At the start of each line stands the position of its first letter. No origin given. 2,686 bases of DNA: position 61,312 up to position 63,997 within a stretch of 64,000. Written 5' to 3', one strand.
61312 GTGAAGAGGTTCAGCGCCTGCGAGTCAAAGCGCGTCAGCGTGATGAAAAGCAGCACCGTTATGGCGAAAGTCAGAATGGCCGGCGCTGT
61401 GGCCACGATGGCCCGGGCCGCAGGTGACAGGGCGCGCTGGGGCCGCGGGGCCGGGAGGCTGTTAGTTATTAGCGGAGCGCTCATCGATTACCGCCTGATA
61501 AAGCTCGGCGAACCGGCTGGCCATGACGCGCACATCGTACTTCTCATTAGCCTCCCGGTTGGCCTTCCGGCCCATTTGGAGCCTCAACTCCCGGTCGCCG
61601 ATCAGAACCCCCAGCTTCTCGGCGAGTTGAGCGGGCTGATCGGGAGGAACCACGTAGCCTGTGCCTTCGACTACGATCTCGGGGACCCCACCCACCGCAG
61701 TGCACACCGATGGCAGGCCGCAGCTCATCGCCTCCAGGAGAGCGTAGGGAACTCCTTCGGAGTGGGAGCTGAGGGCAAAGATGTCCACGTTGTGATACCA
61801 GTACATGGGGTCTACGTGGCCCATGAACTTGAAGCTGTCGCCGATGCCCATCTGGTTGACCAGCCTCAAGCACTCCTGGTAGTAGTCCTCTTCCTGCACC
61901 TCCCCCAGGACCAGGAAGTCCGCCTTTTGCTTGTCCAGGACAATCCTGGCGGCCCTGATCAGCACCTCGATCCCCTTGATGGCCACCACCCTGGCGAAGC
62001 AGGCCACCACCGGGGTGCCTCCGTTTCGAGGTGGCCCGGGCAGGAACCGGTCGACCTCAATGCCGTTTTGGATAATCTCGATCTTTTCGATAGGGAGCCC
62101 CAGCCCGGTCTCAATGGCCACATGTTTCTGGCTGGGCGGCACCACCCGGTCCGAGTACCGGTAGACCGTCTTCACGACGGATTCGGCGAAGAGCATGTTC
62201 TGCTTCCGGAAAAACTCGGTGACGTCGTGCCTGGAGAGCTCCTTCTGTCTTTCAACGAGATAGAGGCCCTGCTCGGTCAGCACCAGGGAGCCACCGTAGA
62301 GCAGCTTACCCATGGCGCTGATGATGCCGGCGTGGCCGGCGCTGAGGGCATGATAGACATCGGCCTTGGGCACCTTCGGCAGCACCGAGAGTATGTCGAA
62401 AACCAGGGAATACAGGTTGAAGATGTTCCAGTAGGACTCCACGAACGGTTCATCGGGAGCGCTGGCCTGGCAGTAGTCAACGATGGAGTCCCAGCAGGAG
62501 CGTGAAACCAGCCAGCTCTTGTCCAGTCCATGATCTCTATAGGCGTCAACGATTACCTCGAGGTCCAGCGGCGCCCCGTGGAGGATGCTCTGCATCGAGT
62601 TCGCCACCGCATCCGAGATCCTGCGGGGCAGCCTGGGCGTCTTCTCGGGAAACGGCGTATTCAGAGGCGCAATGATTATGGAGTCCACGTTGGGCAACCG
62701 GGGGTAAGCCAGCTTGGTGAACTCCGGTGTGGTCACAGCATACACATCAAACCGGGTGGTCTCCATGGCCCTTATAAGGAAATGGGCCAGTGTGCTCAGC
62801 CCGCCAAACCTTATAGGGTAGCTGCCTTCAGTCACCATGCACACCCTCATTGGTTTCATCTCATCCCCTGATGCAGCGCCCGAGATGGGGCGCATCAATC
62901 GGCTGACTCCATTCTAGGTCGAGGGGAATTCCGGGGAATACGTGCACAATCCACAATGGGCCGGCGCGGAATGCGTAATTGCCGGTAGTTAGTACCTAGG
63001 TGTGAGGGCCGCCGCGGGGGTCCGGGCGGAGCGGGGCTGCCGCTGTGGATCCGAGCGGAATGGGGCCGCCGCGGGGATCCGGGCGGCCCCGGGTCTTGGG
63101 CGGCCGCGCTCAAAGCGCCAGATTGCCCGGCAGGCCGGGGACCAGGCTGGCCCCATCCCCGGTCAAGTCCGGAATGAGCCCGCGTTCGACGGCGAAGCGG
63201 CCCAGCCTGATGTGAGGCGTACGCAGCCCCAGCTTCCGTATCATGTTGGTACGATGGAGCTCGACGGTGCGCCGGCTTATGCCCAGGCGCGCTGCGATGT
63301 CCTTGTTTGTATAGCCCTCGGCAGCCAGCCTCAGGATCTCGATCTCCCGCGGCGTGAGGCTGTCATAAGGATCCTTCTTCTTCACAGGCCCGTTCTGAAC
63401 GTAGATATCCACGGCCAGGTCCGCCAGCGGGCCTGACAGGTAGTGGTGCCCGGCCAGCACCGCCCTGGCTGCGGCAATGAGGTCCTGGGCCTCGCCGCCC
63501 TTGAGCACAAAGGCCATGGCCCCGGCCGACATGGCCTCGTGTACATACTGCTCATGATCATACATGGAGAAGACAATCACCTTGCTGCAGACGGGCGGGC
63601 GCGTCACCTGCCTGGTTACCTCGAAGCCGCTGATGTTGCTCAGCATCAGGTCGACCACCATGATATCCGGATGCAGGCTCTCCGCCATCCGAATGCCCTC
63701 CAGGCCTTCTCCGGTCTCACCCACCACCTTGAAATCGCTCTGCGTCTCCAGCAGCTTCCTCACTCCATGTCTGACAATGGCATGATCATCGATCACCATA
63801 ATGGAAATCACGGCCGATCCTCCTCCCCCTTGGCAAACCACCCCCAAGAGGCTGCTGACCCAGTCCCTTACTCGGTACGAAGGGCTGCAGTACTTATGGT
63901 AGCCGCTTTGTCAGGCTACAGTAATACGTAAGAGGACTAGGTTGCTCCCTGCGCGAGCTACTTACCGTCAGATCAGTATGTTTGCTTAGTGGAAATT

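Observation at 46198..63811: Pel-/galactosaminogalactan-like exopolysaccharide locus with a PelF/PelG-like core but a non-canonical accessory set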

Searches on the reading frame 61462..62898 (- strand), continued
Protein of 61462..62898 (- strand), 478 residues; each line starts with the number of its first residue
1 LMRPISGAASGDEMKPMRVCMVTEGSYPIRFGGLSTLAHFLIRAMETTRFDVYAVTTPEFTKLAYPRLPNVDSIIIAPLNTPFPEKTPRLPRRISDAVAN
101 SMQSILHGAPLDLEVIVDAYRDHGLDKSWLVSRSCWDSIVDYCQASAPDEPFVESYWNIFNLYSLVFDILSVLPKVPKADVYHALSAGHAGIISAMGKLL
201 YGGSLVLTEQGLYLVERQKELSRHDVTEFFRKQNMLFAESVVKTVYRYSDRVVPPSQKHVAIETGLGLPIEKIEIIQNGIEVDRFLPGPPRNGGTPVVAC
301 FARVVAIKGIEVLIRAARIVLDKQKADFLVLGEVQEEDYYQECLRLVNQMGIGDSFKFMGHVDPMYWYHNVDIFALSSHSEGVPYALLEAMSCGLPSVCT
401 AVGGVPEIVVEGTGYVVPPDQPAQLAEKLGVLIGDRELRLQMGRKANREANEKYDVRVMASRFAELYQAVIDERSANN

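Call 45: find_related_loci(query=A3, collection=genome_contigs, flank=10000)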
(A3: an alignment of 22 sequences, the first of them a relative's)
Query A3 (458 aa) in genome_contigs; peptide patterns used: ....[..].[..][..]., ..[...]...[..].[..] (x = any residue, [..] = any of these).
301 stretches matched a pattern; 254 encode a relative of the query (tblastn E <= 1e-3); the best 80 are kept; 80 distinct loci.
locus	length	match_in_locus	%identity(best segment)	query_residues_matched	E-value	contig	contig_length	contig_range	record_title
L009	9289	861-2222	69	1-454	0e+0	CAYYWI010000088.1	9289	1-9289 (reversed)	MAG TPA_asm: uncultured Dehalococcoidia bacterium isolate SRP263991_co7_909 genome assembly, contig: NODE_15438_length_9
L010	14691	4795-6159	48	1-454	4e-145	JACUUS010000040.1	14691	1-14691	MAG: Dehalococcoidia bacterium isolate Kmv37 NODE_2041_length_14691_cov_7.316070, whole genome shotgun sequence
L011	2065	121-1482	47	1-451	6e-152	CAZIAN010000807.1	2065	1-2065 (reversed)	MAG TPA_asm: uncultured Pirellulales bacterium isolate binchicken_co81_115 genome assembly, contig: NODE_128600_length_2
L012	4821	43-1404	47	1-453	6e-138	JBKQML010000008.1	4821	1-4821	MAG: Dehalococcoidales bacterium isolate LABRr1A1B1C__bin_136 LABRr1A1B1C_000000015714, whole genome shotgun sequence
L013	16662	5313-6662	45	1-447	6e-132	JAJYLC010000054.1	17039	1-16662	MAG: Chloroflexi bacterium isolate DBS2-1.bin62 NODE_6037_length_17039_cov_1.249763, whole genome shotgun sequence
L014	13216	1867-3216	44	1-447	2e-131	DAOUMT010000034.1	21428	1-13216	MAG TPA_asm: Dehalococcoidia bacterium isolate W92_261 k127_149042, whole genome shotgun sequence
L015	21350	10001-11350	46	1-448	2e-131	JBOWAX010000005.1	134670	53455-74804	MAG: Dehalogenimonas sp. isolate TCA1 NODE_48_length_134670_cov_137.631820, whole genome shotgun sequence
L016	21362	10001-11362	40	1-452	7e-104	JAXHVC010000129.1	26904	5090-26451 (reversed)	MAG: Chloroflexota bacterium isolate MAG67_tar_biofilm MAG67_129, whole genome shotgun sequence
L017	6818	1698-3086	29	1-449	4e-44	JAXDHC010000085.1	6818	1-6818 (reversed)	MAG: Solirubrobacteraceae bacterium isolate BP_515 scaffold_1712379, whole genome shotgun sequence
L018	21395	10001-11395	27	1-455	1e-41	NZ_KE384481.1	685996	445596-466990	Candidatus Solirubrobacter pratensis strain URHD0082 H958DRAFT_scaffold00003.3, whole genome shotgun sequence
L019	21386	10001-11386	27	1-452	3e-37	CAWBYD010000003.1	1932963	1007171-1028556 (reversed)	MAG: uncultured Solirubrobacteraceae bacterium isolate MFD05442.bin.2.155 genome assembly, contig: contig_2046, whole ge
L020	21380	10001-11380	32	1-456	2e-35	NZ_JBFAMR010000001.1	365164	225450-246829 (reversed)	Actinoplanes sp. NPDC049802 NPDC049802_112_F3.ctg-0001, whole genome shotgun sequence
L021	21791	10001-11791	37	249-458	2e-31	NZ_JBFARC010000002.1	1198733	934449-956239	Mycobacterium sp. NPDC050551 NPDC050551_35_E12.ctg-0002, whole genome shotgun sequence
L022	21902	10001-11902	36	198-458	3e-31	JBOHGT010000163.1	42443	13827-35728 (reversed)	MAG: Pseudonocardiaceae bacterium isolate SC-S_metawrap_bin.115 k127_5229386, whole genome shotgun sequence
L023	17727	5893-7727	40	198-451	6e-30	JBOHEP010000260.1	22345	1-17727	MAG: Pseudonocardia sp. isolate M3-B1_maxbin2.bin.2_sub k127_479831, whole genome shotgun sequence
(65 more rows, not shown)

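Call 62: search_protein_families(library=pfam, proteins=[L013:1799-4870:+, L013:8219-9457:-, L013:9773-10489:+, L013:11301-12551:+, L014:74-1390:+, L014:6126-7181:+, L016:15460-16497:+, L016:16562-19186:-, L016:2489-4936:-, L010:9706-12303:+], max_evalue=0.001)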
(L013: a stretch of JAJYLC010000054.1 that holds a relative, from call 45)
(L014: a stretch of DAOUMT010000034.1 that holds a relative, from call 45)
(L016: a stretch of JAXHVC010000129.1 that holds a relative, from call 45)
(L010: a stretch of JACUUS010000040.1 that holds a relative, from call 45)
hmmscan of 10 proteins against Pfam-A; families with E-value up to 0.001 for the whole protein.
L013:1799-4870:+ (1023 aa): 3 families
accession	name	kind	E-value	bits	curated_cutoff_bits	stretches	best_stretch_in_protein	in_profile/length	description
PF18998.6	Flg_new_2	-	5.4e-26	90.8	23.6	2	695-764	1-71/73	Divergent InlB B-repeat domain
PF10102.14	DUF2341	-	4e-16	59.7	23.4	1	297-374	1-81/84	Domain of unknown function (DUF2341)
PF09479.16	Flg_new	-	2.4e-06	28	27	0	623-688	1-64/65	Listeria-Bacteroides repeat domain (List_Bact_rpt)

L013:8219-9457:- (412 aa): 5 families
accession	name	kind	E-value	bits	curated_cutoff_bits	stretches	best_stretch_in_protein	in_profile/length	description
PF13570.13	Beta-prop_ACSF4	-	1.4e-39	136.8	133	2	240-376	37-177/329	Beta-alanine-activating enzyme, beta-propeller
PF13360.13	PQQ_2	-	2.2e-29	103.2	27.6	2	85-205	20-146/233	Outer membrane protein assembly factor BamB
PF25292.1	Beta-prop_CGLA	-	4e-13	50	26.8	0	101-162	47-111/316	Lambda-carrageenase beta-propeller domain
PF20067.5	SSL_N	-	8.7e-06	25.9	18.9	0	342-359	28-45/46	Strictosidine synthase-like, N-terminal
PF14517.12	Tachylectin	-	0.00039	20.7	29.8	0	261-365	42-151/230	Tachylectin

L013:9773-10489:+ (238 aa): 1 family
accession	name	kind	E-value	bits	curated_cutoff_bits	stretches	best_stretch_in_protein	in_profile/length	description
PF00156.33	Pribosyltran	-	2.4e-14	53.4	26.3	1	22-196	16-148/158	Phosphoribosyl transferase domain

L013:11301-12551:+ (416 aa): 1 family
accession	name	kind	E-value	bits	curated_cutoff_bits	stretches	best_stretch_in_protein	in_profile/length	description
PF02636.23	Methyltransf_28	-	7.9e-50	170.1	23.3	1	62-297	1-243/249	Putative S-adenosyl-L-methionine-dependent methyltransferase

L014:74-1390:+ (438 aa): 2 families
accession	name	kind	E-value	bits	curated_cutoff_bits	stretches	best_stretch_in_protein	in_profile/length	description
PF18998.6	Flg_new_2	-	7.5e-40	135.2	23.6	3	189-258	1-72/73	Divergent InlB B-repeat domain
PF09479.16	Flg_new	-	2.5e-11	43.9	27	1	189-253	1-64/65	Listeria-Bacteroides repeat domain (List_Bact_rpt)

L014:6126-7181:+ (351 aa): 2 families
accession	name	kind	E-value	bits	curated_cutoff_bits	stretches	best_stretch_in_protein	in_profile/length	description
PF13229.12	Beta_helix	-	2.1e-13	50.6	25.9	2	41-144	27-145/158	Right handed beta helix region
PF05048.19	NosD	-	2.4e-11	43.9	23.6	1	42-143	66-155/212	Periplasmic copper-binding protein (NosD)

L016:15460-16497:+ (345 aa): 1 family
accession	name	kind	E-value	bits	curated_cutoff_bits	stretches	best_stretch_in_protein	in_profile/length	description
PF10102.14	DUF2341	-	3.5e-21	75.9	23.4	1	79-155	1-82/84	Domain of unknown function (DUF2341)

L016:16562-19186:- (874 aa): 3 families
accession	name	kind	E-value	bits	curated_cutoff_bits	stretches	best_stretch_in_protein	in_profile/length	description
PF03537.19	Glyco_hydro_114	-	3.7e-19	69.3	27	1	631-857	20-222/231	Glycoside-hydrolase family GH114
PF10102.14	DUF2341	-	3e-18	66.5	23.4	1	102-178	1-77/84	Domain of unknown function (DUF2341)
PF25788.1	Ig_Rha78A_N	-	0.00025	21.7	27.4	0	455-494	62-101/105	Rha78A-like, N-terminal immunoglobulin domain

L016:2489-4936:- (815 aa): 6 families
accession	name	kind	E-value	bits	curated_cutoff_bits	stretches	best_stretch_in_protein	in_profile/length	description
PF00072.30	Response_reg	-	1.1e-55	187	30.2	3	685-799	1-110/111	Response regulator receiver domain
PF02518.31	HATPase_c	-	1.2e-32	113.1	26.4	1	401-515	1-107/111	Histidine kinase-, DNA gyrase B-, and HSP90-like ATPase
PF00512.31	HisKA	-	3.3e-21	75.5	26.9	1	289-354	1-66/66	His Kinase A (phospho-acceptor) domain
PF08447.18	PAS_3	-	1e-09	39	25.6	1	177-251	3-76/89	PAS fold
PF23198.2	PDE8A_N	-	4.7e-05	23.8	29.6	1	702-777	30-103/147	PDE8A-like, N-terminal domain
PF06490.17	FleQ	-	0.00015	22.5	22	0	684-802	1-106/108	Flagellar regulatory protein FleQ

L010:9706-12303:+ (865 aa): 5 families
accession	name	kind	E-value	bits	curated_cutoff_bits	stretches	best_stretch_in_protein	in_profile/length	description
PF00990.26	GGDEF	-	3.2e-43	147.7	23.8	1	460-614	1-161/161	Diguanylate cyclase, GGDEF domain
PF13487.12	HD_5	-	7e-40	137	27.2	1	644-808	4-170/170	HD domain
PF01966.28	HD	-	2.1e-21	76.8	22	1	654-776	1-116/116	HD domain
PF01590.32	GAF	-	6.9e-06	27.1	22.4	1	309-440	4-126/133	GAF domain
PF13185.12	GAF_2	-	5.1e-05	23.9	28.6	1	307-440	4-128/136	GAF domain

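Call 74: find_encoding_contigs(protein=P0001, flank=10000, max_places=1)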
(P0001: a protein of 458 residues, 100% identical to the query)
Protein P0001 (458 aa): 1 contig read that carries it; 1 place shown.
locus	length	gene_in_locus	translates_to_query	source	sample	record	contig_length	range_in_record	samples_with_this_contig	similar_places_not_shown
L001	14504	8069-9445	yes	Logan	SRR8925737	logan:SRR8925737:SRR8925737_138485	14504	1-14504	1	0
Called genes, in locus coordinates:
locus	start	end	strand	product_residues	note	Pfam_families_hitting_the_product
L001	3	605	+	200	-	?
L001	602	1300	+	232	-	PF20582:UPF0758_N, PF12826:HHH_2 (weak), PF14520:HHH_5, PF04002:RadC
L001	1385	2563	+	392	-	PF00155:Aminotran_1_2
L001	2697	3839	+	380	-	PF00350:Dynamin_N (faint), PF02421:FeoB_N (faint), PF13167:GTP-bdg_N, PF16360:GTP-bdg_M, PF01926:MMR_HSR1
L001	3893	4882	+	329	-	PF02899:Phage_int_SAM_1, PF13495:Phage_int_SAM_4 (faint), PF00589:Phage_integrase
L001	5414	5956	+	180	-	-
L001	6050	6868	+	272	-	PF12138:Spherulin4 (weak)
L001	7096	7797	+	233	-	PF00072:Response_reg, PF00196:GerE, PF08281:Sigma70_r4_2 (weak), PF13384:HTH_23, PF13518:HTH_28 (weak)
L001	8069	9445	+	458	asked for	PF11997:DUF3492, PF13439:Glyco_transf_4 (weak), PF13524:Glyco_trans_1_2 (faint), PF00534:Glycos_transf_1, PF13692:Glyco_trans_1_4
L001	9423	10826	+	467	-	PF16933:PelG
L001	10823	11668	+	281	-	PF01073:3Beta_HSD, PF01370:Epimerase, PF02719:Polysacc_synt_2, PF04321:RmlD_sub_bind, PF07993:NAD_binding_4 (weak), PF13460:NAD_binding_10, PF16363:GDP_Man_Dehyd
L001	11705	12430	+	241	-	-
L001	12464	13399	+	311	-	PF01073:3Beta_HSD, PF01370:Epimerase, PF02719:Polysacc_synt_2, PF04321:RmlD_sub_bind, PF07993:NAD_binding_4 (faint), PF16363:GDP_Man_Dehyd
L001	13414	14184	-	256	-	PF00072:Response_reg, PF08281:Sigma70_r4_2, PF00196:GerE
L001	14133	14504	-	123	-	?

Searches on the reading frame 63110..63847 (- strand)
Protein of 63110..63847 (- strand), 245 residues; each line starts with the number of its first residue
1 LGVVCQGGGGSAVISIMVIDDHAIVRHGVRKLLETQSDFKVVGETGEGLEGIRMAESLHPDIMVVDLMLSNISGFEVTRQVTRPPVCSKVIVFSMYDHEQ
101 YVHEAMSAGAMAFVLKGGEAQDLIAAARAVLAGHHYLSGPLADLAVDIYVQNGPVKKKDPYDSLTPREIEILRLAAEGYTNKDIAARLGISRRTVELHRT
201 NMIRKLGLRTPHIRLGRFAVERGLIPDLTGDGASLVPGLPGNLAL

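Call 4: search_protein_families(library=pfam, proteins=[window:63110-63847:-], max_evalue=0.01)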
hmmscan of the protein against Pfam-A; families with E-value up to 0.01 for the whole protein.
window:63110-63847:- (245 aa): 12 families
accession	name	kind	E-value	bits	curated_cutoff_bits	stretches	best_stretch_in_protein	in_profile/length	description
PF00072.30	Response_reg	-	1.4e-23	83.6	30.2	1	16-127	1-110/111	Response regulator receiver domain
PF00196.25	GerE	-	4.1e-19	68.4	23.5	1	162-209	1-48/57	Bacterial regulatory proteins, luxR family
PF13384.12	HTH_23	-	2.8e-08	33.8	24.6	1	169-196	8-35/50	Homeodomain-like domain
PF08281.18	Sigma70_r4_2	-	8.2e-07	29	25.7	1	163-198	10-46/54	Sigma-70, region 4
PF13518.12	HTH_28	-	8.8e-06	26.1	25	1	169-195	3-29/52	Helix-turn-helix domain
PF04545.22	Sigma70_r4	-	3.8e-05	23.6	24.1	1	162-196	3-38/50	Sigma-70, region 4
PF13551.12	HTH_29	-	0.00026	21.5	28.1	1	169-195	2-29/64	Winged helix-turn helix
PF13936.12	HTH_38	-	0.00044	20.4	27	1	164-195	5-37/44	Helix-turn-helix domain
PF02796.21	HTH_7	-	0.0007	20.1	23.8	1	170-195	13-38/45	Helix-turn-helix domain of resolvase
PF07638.17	Sigma70_ECF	-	0.0019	18.6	21.1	1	167-204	142-176/185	ECF sigma factor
PF04967.18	HTH_10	-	0.0026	18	23.1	0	164-206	1-51/53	HTH DNA binding domain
PF13412.12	HTH_24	-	0.0088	16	21.9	0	176-196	13-35/48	Winged helix-turn-helix DNA-binding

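Call 6: search_protein_families(library=ncbifam, proteins=[window:63110-63847:-], max_evalue=0.001)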
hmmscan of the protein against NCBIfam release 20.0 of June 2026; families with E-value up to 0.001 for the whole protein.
window:63110-63847:- (245 aa): 72 families (the best 25 are shown)
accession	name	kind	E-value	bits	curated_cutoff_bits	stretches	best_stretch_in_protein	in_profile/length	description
NF007935.0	PRK10651.1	equivalog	9.8e-45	152.4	250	1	14-210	7-202/216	two-component system response regulator NarL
NF011896.0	PRK15369.1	equivalog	2.1e-44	151.7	242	1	13-207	3-193/211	two component system response regulator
NF052445.1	RespRegMctR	equivalog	8.2e-44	149.5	300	1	14-224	2-204/205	two-component system response regulator MctR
NF007708.0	PRK10403.1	equivalog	3.8e-39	134.4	343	1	15-210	8-200/215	nitrate/nitrite response regulator protein NarP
NF007018.1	PRK09483.1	equivalog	3.8e-37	128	280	1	13-225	1-209/217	UvrY/SirA/GacA family response regulator transcription factor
NF047785.1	respo_reg_MadR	equivalog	1.4e-36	125.8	300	1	14-208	1-193/209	MadR family response regulator transcription factor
NF007685.0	PRK10360.1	equivalog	9e-30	103.9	258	1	14-209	2-183/196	response regulator transcription factor UhpA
NF007419.0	PRK09958.1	equivalog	5e-26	91.6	251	1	16-210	3-190/204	acid-sensing system DNA-binding response regulator EvgA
NF007403.0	PRK09935.1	equivalog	3.9e-24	85.4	271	1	15-210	5-196/210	fimbria biosynthesis transcriptional regulator FimZ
NF008098.0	PRK10840.1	equivalog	3.6e-17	62.6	235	1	14-209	4-196/216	response regulator transcription factor RcsB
NF006900.1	PRK09390.1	equivalog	5.3e-17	62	255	1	15-206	6-185/203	response regulator FixJ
NF009206.0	PRK12555.1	subfamily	8.7e-16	57.8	342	1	14-116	1-104/340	chemotaxis-specific protein-glutamate methyltransferase CheB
NF001965.0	PRK00742.1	subfamily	1e-15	57.8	293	1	14-118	4-109/357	chemotaxis-specific protein-glutamate methyltransferase CheB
NF041830.1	RR_TF_ErdR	exception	6.7e-15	55.4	390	1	15-210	3-197/213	response regulator transcription factor ErdR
NF040749.1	tetrathio_RR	equivalog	7.1e-15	55.2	290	1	16-207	2-177/191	tetrathionate respiration response regulator TtrR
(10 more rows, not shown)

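Call 8: find_encoding_contigs(protein=window:63110-63847:-, flank=10000, max_places=4)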
Protein window:63110-63847:- (245 aa): no gene with exactly this product is on record in the collection.
